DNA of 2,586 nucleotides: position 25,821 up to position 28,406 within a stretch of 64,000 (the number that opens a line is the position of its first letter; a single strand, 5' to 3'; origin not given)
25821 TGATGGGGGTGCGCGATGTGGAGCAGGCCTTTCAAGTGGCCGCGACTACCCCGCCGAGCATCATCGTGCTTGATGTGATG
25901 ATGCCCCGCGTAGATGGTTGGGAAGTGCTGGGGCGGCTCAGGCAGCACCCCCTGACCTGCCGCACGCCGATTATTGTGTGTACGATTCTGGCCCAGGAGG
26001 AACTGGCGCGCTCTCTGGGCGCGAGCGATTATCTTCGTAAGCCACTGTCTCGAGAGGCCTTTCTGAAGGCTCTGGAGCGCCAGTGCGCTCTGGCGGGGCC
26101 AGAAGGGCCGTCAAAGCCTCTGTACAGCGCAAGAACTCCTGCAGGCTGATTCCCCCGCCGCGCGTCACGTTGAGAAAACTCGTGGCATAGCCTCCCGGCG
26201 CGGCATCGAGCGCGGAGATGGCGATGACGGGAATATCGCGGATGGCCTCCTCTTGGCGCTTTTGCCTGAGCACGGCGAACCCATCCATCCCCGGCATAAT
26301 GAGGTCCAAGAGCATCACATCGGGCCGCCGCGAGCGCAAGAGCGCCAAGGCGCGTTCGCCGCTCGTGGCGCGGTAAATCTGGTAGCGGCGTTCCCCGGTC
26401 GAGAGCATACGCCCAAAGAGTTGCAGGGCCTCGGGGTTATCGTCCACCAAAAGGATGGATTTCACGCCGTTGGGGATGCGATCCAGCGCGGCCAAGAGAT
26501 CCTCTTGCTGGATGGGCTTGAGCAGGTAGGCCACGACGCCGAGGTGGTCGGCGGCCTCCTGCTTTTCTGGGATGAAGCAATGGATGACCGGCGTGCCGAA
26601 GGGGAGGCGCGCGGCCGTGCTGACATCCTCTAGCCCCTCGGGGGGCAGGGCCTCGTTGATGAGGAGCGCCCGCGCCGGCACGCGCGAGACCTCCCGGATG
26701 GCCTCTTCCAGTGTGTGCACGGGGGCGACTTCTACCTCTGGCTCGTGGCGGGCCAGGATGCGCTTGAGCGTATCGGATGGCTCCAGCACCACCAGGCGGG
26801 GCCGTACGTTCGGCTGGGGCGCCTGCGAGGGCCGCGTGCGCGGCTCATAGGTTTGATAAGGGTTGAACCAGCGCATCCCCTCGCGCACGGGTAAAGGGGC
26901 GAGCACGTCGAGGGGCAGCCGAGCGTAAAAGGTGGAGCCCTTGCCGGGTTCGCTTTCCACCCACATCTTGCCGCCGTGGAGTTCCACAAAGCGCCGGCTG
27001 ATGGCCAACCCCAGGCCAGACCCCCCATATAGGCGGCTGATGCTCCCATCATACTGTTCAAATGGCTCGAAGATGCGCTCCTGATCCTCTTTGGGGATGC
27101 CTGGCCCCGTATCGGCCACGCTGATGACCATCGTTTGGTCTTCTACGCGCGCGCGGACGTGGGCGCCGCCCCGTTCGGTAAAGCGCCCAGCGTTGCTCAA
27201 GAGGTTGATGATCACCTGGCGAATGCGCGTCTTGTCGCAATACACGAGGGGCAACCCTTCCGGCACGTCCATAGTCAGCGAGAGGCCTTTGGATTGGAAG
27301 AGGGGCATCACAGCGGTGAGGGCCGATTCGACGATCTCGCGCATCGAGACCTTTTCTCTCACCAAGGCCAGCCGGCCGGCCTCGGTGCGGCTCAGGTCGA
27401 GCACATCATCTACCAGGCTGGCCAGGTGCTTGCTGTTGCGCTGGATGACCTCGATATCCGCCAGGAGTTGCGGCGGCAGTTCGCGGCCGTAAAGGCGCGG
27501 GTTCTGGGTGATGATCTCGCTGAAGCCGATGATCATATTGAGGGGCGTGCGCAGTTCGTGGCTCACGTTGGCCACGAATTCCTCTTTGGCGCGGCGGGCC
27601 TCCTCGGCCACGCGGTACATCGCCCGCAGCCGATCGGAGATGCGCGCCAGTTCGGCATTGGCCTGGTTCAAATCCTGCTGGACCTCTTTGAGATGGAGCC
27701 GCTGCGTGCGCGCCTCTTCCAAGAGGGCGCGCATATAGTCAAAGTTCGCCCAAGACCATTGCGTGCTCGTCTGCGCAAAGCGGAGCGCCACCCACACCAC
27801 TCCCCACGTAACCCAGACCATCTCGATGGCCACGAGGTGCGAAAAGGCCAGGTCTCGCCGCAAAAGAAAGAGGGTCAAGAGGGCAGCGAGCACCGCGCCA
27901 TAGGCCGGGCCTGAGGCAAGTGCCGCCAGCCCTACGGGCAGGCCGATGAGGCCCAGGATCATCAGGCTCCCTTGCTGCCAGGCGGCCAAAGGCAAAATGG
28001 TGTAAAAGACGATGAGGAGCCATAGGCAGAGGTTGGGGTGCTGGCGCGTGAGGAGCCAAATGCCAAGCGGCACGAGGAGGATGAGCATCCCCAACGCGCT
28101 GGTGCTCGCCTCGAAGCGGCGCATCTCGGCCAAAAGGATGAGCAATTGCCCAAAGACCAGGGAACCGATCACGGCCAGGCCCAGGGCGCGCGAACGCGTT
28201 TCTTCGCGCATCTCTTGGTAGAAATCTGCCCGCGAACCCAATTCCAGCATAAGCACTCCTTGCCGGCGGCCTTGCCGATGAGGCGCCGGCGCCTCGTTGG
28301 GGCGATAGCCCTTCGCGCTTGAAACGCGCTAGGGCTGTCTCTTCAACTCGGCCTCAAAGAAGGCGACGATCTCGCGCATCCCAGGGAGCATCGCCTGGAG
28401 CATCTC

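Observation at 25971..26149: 179-bp convergent overlap between the regulator gene and the hybrid histidine kinase gene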

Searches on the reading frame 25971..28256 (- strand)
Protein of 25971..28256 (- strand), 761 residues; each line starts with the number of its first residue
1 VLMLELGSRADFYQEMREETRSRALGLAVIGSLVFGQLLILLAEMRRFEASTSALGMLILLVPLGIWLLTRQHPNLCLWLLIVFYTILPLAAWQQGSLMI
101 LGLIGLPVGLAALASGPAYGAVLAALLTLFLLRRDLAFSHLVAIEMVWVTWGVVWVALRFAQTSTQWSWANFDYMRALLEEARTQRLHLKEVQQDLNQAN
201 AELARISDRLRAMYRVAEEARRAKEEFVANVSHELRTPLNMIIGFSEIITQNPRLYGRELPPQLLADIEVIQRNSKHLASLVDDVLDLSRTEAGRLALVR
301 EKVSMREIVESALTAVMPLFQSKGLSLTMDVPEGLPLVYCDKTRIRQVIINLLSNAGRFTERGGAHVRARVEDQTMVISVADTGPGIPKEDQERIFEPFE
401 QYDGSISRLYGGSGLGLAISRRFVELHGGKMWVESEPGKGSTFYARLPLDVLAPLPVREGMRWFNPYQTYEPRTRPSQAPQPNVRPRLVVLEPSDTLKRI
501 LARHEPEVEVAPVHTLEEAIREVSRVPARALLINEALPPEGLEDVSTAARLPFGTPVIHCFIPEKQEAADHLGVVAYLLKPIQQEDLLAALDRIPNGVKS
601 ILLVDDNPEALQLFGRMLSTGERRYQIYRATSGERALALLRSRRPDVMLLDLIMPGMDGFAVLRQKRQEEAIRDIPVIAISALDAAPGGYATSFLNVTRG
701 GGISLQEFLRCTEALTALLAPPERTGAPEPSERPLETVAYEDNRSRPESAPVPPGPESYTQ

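Call 3: search_protein_families(library=pfam, proteins=[window:25971-28256:-], max_evalue=0.01)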
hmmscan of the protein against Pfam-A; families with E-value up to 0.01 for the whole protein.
window:25971-28256:- (761 aa): 4 families
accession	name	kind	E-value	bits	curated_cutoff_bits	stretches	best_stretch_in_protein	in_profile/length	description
PF02518.31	HATPase_c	-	5.4e-32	111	26.4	1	341-450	2-110/111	Histidine kinase-, DNA gyrase B-, and HSP90-like ATPase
PF00072.30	Response_reg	-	4.4e-20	72.4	30.2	1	601-684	1-80/111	Response regulator receiver domain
PF00512.31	HisKA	-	3.6e-18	65.8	26.9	1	223-294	1-66/66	His Kinase A (phospho-acceptor) domain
PF13581.12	HATPase_c_2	-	0.0019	18.6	27.4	1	351-425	42-110/127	Histidine kinase-like ATPase domain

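Call 5: find_homologous_proteins(query=window:25971-28256:-, max_evalue=1e-20)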
Query window:25971-28256:- (761 aa): 7817 proteins with E <= 1e-20 among 8000 candidates; the best 120 are listed.
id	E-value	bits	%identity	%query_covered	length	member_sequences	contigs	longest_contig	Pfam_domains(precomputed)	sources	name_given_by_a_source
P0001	0.0e+0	1597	95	100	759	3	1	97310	PF02518.32,PF00512.32,PF00072.31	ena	-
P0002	0.0e+0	1506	89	100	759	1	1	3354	PF02518.32,PF00512.32,PF00072.31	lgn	-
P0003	0.0e+0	1036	64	95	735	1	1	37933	PF02518.32,PF00512.32,PF00072.31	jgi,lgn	jgi:signal transduction histidine kinase/CheY-like chemotaxis protein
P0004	0.0e+0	1031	66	95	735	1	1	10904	PF02518.32,PF00512.32,PF00072.31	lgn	-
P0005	0.0e+0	1030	66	95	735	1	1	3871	PF02518.32,PF00512.32,PF00072.31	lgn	-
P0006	1.7e-297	1007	64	95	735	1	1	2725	PF02518.32,PF00512.32,PF00072.31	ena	-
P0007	5.4e-282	955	62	94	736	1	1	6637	PF02518.32,PF00512.32,PF00072.31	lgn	-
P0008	3.1e-278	943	62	94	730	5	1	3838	PF02518.32,PF00512.32,PF00072.31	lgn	-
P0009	8.6e-273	925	61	95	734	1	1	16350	PF02518.32,PF00512.32,PF00072.31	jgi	-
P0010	4.1e-271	920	60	95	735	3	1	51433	PF02518.32,PF00512.32,PF00072.31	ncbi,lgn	ncbi:MAG: hybrid sensor histidine kinase/response regulator [Anaerolineales bacterium]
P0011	1.8e-269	914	60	94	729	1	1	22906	PF02518.32,PF00512.32,PF00072.31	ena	-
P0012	6.6e-268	909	60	93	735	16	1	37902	PF02518.32,PF00512.32,PF00072.31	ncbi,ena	-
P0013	3.2e-266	903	59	95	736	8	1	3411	PF02518.32,PF00512.32,PF00072.31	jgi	jgi:signal transduction histidine kinase/CheY-like chemotaxis protein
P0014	1.6e-237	808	53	95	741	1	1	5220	PF02518.32,PF00512.32,PF00072.31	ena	-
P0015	2.4e-235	801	54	93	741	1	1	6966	PF02518.32,PF00512.32,PF00072.31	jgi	-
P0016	4.9e-232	790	52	97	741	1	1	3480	PF02518.32,PF00512.32,PF00072.31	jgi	jgi:signal transduction histidine kinase/CheY-like chemotaxis protein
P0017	2.0e-231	788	53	94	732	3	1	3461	PF02518.32,PF00512.32,PF00072.31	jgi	jgi:signal transduction histidine kinase/CheY-like chemotaxis protein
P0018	5.2e-230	784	51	95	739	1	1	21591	PF02518.32,PF00512.32,PF00072.31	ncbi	-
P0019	1.1e-229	783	52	94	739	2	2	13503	PF02518.32,PF00512.32,PF00072.31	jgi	jgi:signal transduction histidine kinase/CheY-like chemotaxis protein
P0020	2.6e-228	778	53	94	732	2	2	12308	PF02518.32,PF00512.32,PF00072.31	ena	-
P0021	3.2e-228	778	53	95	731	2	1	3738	PF02518.32,PF00512.32,PF00072.31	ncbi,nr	ncbi:MAG: hybrid sensor histidine kinase/response regulator [Anaerolineae bacterium]|nr:hybrid senso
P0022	1.2e-225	769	52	94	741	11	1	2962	PF02518.32,PF00512.32,PF00072.31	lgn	-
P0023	1.5e-224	766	52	94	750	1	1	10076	PF02518.32,PF00512.32,PF00072.31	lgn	-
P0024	3.2e-224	765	52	94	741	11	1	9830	PF02518.32,PF00512.32,PF00072.31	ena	-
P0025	1.6e-222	759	59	76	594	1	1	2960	PF02518.32,PF00512.32,PF00072.31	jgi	jgi:signal transduction histidine kinase/CheY-like chemotaxis protein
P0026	2.6e-221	755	52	92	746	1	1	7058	PF02518.32,PF00512.32,PF00072.31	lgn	-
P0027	7.8e-221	753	54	88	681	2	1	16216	PF02518.32,PF00512.32,PF00072.31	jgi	jgi:signal transduction histidine kinase/CheY-like chemotaxis protein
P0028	1.6e-220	752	51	96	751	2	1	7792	PF02518.32,PF00512.32,PF00072.31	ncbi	-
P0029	2.8e-220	751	51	96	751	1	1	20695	PF02518.32,PF00512.32,PF00072.31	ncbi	-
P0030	4.9e-220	751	51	94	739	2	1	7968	PF02518.32,PF00512.32,PF00072.31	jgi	jgi:signal transduction histidine kinase/CheY-like chemotaxis protein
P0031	5.1e-220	751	52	92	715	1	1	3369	PF02518.32,PF00512.32,PF00072.31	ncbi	-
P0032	8.9e-220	750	52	95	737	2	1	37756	PF02518.32,PF00512.32,PF00072.31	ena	-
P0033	1.6e-219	749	52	90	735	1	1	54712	PF02518.32,PF00512.32,PF00072.31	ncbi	-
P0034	1.6e-219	749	50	94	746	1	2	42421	PF02518.32,PF00512.32,PF00072.31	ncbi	-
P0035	2.0e-218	745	51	96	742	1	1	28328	PF02518.32,PF00512.32,PF00072.31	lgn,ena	-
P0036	2.7e-218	745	51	95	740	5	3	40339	PF02518.32,PF00512.32,PF00072.31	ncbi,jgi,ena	-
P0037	1.9e-217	742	52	91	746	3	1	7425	PF02518.32,PF00512.32,PF00072.31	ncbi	-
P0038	4.6e-217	741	50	93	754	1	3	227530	PF02518.32,PF00512.32,PF00072.31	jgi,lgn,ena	-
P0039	1.6e-215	736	51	94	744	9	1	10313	PF02518.32,PF00512.32,PF00072.31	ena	-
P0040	4.6e-215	734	50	94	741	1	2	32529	PF02518.32,PF00512.32,PF00072.31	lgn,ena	-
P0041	8.0e-214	730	50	94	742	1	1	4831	PF02518.32,PF00512.32,PF00072.31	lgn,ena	-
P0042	7.7e-213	727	55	82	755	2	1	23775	PF02518.32,PF00512.32,PF00072.31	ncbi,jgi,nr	ncbi:MAG: response regulator [Chloroflexi bacterium]|nr:response regulator [Chloroflexota bacterium]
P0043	2.0e-212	726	50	94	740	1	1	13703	PF02518.32,PF00512.32,PF00072.31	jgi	-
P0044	2.1e-211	722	50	95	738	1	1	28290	PF02518.32,PF00512.32,PF00072.31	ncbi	ncbi:MAG: ATP-binding protein [Anaerolineales bacterium]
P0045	2.5e-211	722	50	92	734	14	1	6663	PF02518.32,PF00512.32,PF00072.31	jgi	jgi:signal transduction histidine kinase/CheY-like chemotaxis protein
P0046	2.9e-211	722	49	95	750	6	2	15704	PF02518.32,PF00512.32,PF00072.31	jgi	jgi:signal transduction histidine kinase/CheY-like chemotaxis protein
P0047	5.9e-211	721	50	94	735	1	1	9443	PF02518.32,PF00512.32,PF00072.31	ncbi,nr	ncbi:MAG: response regulator [Chloroflexi bacterium]|nr:response regulator [Chloroflexota bacterium]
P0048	9.8e-211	720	52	89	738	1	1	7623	PF02518.32,PF00512.32,PF00072.31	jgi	jgi:signal transduction histidine kinase/CheY-like chemotaxis protein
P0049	2.0e-210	719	53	86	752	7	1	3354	PF02518.32,PF00512.32,PF00072.31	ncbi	-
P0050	2.5e-210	719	54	86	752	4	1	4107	PF02518.32,PF00512.32,PF00072.31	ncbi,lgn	-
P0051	1.4e-209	716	52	88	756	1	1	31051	PF02518.32,PF00512.32,PF00072.31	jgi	-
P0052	1.4e-209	716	58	76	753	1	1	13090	PF02518.32,PF00512.32,PF00072.31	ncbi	-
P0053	1.5e-209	716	48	98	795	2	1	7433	PF02518.32,PF00512.32,PF00072.31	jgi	-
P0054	2.4e-209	715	49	95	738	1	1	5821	PF02518.32,PF00512.32,PF00072.31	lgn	-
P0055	3.1e-209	715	50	93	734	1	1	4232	PF02518.32,PF00512.32,PF00072.31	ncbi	-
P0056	1.3e-208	713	50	94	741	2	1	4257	PF02518.32,PF00512.32,PF00072.31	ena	-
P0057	1.4e-208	713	57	76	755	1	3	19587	PF02518.32,PF00512.32,PF00072.31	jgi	-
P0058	6.2e-208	711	57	76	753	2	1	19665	PF02518.32,PF00512.32,PF00072.31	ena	-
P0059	1.1e-207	710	53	81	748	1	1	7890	PF02518.32,PF00512.32,PF00072.31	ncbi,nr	ncbi:MAG: response regulator [Chloroflexi bacterium]|nr:response regulator [Chloroflexota bacterium]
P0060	1.2e-207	710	57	76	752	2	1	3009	PF02518.32,PF00512.32,PF00072.31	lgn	-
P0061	2.7e-207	709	50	92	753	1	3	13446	PF02518.32,PF00512.32,PF00072.31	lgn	-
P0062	2.8e-207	708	52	87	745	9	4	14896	PF02518.32,PF00512.32,PF00072.31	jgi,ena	-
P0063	4.0e-207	708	50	93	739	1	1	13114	PF02518.32,PF00512.32,PF00072.31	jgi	jgi:signal transduction histidine kinase/CheY-like chemotaxis protein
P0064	6.6e-207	707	47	95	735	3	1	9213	PF13581.13,PF02518.32,PF00512.32,PF00072.31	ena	-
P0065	1.1e-206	707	56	75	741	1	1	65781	PF02518.32,PF00512.32,PF00072.31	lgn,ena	-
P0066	1.2e-206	706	58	75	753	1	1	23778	PF02518.32,PF00512.32,PF00072.31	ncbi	-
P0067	2.1e-206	706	49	93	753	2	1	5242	PF02518.32,PF00512.32,PF00072.31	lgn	-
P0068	2.1e-206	706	52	85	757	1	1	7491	PF02518.32,PF00512.32,PF00072.31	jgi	-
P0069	2.5e-206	705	49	95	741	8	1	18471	PF02518.32,PF00512.32,PF00072.31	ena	-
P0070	2.8e-206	705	49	95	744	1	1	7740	PF02518.32,PF00512.32,PF00072.31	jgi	jgi:signal transduction histidine kinase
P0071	3.6e-206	705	49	89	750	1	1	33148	PF02518.32,PF00512.32,PF00072.31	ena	-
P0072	4.0e-206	705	56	75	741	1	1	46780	PF02518.32,PF00512.32,PF00072.31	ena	-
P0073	4.1e-206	705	48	93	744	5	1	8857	PF02518.32,PF00512.32,PF00072.31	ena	-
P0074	8.1e-206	704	52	87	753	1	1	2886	PF02518.32,PF27280.1,PF00512.32,PF00072.31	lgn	-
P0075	1.2e-205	703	52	87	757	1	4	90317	PF02518.32,PF00512.32,PF00072.31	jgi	-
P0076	1.3e-205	703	49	94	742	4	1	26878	PF02518.32,PF00512.32,PF00072.31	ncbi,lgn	-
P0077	1.5e-205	703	47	94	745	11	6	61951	PF02518.32,PF00512.32,PF00072.31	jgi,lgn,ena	jgi:signal transduction histidine kinase/CheY-like chemotaxis protein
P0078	2.5e-205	702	54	77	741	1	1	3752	PF02518.32,PF00512.32,PF00072.31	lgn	-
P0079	2.5e-205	702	52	87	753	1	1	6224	PF02518.32,PF27280.1,PF00512.32,PF00072.31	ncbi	-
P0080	2.6e-205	702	49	94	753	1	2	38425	PF13581.13,PF02518.32,PF00512.32,PF00072.31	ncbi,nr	ncbi:MAG: ATP-binding protein [Caldilineales bacterium]|nr:ATP-binding protein [Caldilineales bacter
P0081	3.8e-205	701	49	92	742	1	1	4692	PF02518.32,PF00512.32,PF00072.31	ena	-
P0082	4.5e-205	701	49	90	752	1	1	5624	PF02518.32,PF00512.32,PF00072.31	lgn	-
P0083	5.3e-205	701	57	76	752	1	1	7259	PF02518.32,PF00512.32,PF00072.31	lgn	-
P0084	1.2e-204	700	53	89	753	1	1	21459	PF02518.32,PF00512.32,PF00072.31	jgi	jgi:signal transduction histidine kinase/CheY-like chemotaxis protein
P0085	1.5e-204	699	54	75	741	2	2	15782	PF02518.32,PF00512.32,PF00072.31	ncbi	-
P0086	2.0e-204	699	49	92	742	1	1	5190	PF02518.32,PF00512.32,PF00072.31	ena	-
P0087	2.8e-204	699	50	93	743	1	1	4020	PF02518.32,PF00512.32,PF00072.31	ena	-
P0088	3.2e-204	698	49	90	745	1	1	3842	PF02518.32,PF00512.32,PF00072.31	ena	-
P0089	4.7e-204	698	51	89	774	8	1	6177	PF02518.32,PF00512.32,PF00072.31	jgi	jgi:signal transduction histidine kinase/CheY-like chemotaxis protein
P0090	5.4e-204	698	59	75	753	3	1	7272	PF02518.32,PF00512.32,PF00072.31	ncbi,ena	-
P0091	5.5e-204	698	49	92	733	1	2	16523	PF02518.32,PF00512.32,PF00072.31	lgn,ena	-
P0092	5.7e-204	698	49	89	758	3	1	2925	PF02518.32,PF00512.32,PF00072.31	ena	-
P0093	5.8e-204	698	56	76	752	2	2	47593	PF02518.32,PF00512.32,PF00072.31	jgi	-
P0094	6.0e-204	697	57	75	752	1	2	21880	PF02518.32,PF00512.32,PF00072.31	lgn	-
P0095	8.4e-204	697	56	76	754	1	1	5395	PF02518.32,PF00512.32,PF00072.31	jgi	-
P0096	1.4e-203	696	50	95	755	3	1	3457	PF02518.32,PF00512.32,PF00072.31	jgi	jgi:signal transduction histidine kinase/CheY-like chemotaxis protein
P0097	1.5e-203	696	52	88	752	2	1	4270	PF02518.32,PF00512.32,PF00072.31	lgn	-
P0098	1.6e-203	696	50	88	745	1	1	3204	PF02518.32,PF00512.32,PF00072.31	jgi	-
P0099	1.9e-203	696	47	95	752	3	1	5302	PF02518.32,PF00512.32,PF00072.31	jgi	-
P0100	2.2e-203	696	50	89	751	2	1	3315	PF02518.32,PF00512.32,PF00072.31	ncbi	-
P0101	2.9e-203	695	57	76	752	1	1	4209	PF02518.32,PF00512.32,PF00072.31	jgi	jgi:signal transduction histidine kinase/CheY-like chemotaxis protein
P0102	3.0e-203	695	52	83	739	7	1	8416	PF02518.32,PF00512.32,PF00072.31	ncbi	-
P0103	3.9e-203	695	48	93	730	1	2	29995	PF02518.32,PF00512.32,PF00072.31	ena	-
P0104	5.8e-203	694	52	86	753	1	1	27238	PF02518.32,PF00512.32,PF00072.31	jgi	jgi:signal transduction histidine kinase/CheY-like chemotaxis protein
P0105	6.5e-203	694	49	95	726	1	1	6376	PF02518.32,PF00512.32,PF00072.31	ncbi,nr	ncbi:MAG: hybrid sensor histidine kinase/response regulator [Anaerolineae bacterium]|nr:hybrid senso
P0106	9.3e-203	694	51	88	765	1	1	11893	PF02518.32,PF00512.32,PF00072.31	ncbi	-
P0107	1.2e-202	693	50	90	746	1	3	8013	PF13581.13,PF02518.32,PF00512.32,PF00072.31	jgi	jgi:signal transduction histidine kinase/CheY-like chemotaxis protein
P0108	1.3e-202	693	56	80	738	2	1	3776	PF02518.32,PF00512.32,PF00072.31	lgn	-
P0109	1.4e-202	693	56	76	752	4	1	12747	PF02518.32,PF00512.32,PF00072.31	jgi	-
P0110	1.9e-202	692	57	75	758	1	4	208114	PF02518.32,PF00512.32,PF00072.31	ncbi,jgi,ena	-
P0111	2.1e-202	692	58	75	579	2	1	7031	PF02518.32,PF00512.32,PF00072.31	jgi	jgi:signal transduction histidine kinase/CheY-like chemotaxis protein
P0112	2.9e-202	692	50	88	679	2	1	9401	PF02518.32,PF00512.32,PF00072.31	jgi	jgi:signal transduction histidine kinase/CheY-like chemotaxis protein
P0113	3.6e-202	692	53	84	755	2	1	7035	PF02518.32,PF00512.32,PF00072.31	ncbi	-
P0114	3.8e-202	692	50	94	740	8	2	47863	PF02518.32,PF00512.32,PF00072.31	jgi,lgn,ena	-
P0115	4.1e-202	691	52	87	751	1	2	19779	PF02518.32,PF00512.32,PF00072.31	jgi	jgi:signal transduction histidine kinase/CheY-like chemotaxis protein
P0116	6.5e-202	691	48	94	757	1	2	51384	PF02518.32,PF00512.32,PF00072.31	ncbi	-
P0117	7.1e-202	691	47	93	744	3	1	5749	PF02518.32,PF00512.32,PF00072.31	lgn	-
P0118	7.6e-202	691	47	95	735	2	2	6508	PF02518.32,PF00512.32,PF00072.31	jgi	-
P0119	8.2e-202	690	57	76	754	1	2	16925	PF02518.32,PF00512.32,PF00072.31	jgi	jgi:signal transduction histidine kinase/CheY-like chemotaxis protein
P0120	9.7e-202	690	48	96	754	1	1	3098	PF02518.32,PF00512.32,PF00072.31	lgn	-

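Call 8: find_encoding_contigs(protein=P0001, flank=4000, max_places=2)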
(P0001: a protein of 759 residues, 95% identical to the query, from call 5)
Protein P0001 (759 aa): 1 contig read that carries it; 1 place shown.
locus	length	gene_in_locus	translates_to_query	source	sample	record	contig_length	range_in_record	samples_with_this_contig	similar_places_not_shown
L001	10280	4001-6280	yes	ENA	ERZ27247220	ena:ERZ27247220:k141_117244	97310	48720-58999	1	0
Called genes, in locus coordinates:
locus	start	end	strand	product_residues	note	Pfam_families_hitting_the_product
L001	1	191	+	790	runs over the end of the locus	-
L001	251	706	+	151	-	PF12675:DUF3795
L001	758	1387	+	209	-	PF00881:Nitroreductase, PF14512:TM1586_NiRdase (faint)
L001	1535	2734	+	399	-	PF00365:PFK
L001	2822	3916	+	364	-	PF00248:Aldo_ket_red, PF13183:Fer4_8 (weak), PF13187:Fer4_9, PF13534:Fer4_17 (weak)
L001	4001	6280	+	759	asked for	PF00512:HisKA, PF02518:HATPase_c, PF00072:Response_reg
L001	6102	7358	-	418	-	PF00072:Response_reg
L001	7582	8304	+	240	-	PF03737:RraA-like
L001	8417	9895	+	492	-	PF01547:SBP_bac_1, PF13416:SBP_bac_8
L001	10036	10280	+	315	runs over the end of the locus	PF00528:BPD_transp_1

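Call 9: find_encoding_contigs(protein=P0003, flank=4000, max_places=2)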
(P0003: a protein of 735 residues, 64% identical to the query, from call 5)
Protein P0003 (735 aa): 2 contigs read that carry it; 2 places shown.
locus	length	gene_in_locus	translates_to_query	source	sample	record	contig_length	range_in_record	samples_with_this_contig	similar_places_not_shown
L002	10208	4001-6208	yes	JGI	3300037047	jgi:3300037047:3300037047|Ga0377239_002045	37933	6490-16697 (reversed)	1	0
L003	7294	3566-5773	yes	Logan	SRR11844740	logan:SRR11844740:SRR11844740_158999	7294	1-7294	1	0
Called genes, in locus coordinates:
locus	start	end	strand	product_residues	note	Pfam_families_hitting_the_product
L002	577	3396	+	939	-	PF00989:PAS, PF08448:PAS_4, PF08448:PAS_4, PF00989:PAS, PF13188:PAS_8, PF08448:PAS_4, PF00512:HisKA, PF02518:HATPase_c, +7 more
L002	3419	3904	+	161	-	PF04073:tRNA_edit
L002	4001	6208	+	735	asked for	PF00512:HisKA, PF02518:HATPase_c, PF00072:Response_reg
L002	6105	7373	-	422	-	PF00072:Response_reg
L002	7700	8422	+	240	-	PF03737:RraA-like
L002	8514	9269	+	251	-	PF03737:RraA-like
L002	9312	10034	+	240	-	PF03737:RraA-like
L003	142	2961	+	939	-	PF00989:PAS, PF08448:PAS_4, PF08448:PAS_4, PF00989:PAS, PF13188:PAS_8, PF08448:PAS_4, PF00512:HisKA, PF02518:HATPase_c, +7 more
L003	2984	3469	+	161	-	PF04073:tRNA_edit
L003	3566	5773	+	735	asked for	PF00512:HisKA, PF02518:HATPase_c, PF00072:Response_reg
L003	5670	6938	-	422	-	PF00072:Response_reg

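Call 10: find_encoding_contigs(protein=P0010, flank=4000, max_places=2)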
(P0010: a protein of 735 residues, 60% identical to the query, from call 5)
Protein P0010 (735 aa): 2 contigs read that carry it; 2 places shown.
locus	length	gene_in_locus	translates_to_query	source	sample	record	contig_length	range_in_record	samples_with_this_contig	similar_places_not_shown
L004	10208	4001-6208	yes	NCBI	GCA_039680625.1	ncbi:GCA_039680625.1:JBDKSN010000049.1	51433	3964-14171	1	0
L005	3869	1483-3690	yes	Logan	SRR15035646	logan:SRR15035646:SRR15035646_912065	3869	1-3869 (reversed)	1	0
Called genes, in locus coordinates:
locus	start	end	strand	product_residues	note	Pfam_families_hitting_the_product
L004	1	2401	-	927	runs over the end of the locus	PF13231:PMT_2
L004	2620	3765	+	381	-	PF01208:URO-D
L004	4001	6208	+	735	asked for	PF00512:HisKA, PF02518:HATPase_c, PF00072:Response_reg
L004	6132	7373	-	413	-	PF00072:Response_reg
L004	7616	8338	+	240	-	PF03737:RraA-like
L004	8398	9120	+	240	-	PF03737:RraA-like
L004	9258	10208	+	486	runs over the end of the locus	PF01547:SBP_bac_1, PF13416:SBP_bac_8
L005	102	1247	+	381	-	PF01208:URO-D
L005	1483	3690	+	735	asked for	PF00512:HisKA, PF02518:HATPase_c, PF00072:Response_reg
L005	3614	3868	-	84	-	?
